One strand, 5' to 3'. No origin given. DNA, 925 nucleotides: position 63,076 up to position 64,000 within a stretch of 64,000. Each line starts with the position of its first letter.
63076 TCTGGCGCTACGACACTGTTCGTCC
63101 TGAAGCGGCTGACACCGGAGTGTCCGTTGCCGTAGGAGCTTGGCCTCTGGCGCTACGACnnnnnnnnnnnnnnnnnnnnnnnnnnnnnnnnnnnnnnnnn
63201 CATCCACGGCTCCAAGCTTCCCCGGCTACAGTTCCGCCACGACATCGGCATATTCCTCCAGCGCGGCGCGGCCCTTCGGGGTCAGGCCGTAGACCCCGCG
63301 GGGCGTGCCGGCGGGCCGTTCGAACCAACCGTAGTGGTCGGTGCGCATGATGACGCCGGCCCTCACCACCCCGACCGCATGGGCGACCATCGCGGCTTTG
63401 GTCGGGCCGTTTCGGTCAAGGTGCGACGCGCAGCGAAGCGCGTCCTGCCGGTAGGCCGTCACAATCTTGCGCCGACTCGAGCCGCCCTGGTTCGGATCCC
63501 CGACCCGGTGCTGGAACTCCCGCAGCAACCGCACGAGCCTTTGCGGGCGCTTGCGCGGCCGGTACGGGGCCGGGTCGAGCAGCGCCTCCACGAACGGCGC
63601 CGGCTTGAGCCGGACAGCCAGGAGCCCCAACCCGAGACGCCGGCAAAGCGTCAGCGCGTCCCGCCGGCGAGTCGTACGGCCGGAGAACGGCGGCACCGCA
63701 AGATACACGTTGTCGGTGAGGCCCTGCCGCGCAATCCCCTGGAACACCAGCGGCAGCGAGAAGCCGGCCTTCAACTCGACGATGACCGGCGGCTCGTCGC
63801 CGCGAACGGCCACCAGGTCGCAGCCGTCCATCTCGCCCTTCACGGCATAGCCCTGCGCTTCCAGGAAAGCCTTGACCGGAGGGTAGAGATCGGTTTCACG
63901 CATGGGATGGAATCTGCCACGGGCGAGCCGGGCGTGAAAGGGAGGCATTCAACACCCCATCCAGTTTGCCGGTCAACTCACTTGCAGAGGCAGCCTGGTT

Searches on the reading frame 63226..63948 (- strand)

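Call 19: search_protein_families(library=pfam, proteins=[window:63226-63948:-], max_evalue=0.001)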
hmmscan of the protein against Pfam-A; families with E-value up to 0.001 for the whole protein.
window:63226-63948:- (240 aa): 1 family
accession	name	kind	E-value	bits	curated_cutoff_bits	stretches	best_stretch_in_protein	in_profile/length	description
PF09929.15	DUF2161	-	3e-35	121.3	27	1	111-229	2-118/118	Putative PD-(D/E)XK phosphodiesterase (DUF2161)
